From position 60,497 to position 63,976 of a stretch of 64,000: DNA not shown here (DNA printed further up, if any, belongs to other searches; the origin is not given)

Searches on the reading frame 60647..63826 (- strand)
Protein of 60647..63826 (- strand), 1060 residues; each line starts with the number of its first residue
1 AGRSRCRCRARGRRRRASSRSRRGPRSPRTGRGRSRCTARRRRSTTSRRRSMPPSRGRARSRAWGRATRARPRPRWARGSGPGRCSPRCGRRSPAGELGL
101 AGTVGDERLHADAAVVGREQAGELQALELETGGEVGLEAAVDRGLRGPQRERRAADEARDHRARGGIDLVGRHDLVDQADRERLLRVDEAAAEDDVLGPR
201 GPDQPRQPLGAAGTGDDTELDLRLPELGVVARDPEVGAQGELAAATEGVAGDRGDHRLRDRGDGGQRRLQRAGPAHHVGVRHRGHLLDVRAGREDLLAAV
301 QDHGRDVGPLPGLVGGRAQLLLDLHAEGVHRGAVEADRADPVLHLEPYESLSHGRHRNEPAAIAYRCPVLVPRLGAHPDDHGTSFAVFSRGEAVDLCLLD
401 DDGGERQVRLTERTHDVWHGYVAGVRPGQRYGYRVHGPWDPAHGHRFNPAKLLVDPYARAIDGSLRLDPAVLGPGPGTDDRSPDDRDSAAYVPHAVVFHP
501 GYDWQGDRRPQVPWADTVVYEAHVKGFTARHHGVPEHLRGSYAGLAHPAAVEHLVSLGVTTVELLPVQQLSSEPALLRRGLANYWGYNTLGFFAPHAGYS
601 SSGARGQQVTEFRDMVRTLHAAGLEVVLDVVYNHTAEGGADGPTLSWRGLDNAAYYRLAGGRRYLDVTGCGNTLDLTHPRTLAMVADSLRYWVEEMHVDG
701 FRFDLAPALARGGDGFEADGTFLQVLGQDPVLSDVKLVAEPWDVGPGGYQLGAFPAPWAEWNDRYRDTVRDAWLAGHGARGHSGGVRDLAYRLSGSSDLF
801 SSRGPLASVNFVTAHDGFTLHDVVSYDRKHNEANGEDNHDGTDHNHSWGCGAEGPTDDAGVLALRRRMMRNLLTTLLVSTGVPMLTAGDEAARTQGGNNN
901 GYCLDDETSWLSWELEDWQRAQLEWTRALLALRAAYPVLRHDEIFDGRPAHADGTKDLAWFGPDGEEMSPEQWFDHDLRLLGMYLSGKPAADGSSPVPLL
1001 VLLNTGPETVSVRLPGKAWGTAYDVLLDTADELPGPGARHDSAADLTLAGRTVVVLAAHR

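Call 53: search_protein_families(library=pfam, proteins=[window:60647-63826:-], max_evalue=0.00001)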
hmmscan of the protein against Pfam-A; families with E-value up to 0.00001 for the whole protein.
window:60647-63826:- (1060 aa): 2 families
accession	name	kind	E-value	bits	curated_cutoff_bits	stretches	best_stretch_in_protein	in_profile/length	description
PF02922.24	CBM_48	-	6.7e-16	58.8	22.4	1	374-458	2-83/83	Carbohydrate-binding module 48 (Isoamylase N-terminal domain)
PF00128.31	Alpha-amylase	-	1.9e-07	31.1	22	0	610-637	67-94/446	Alpha amylase, catalytic domain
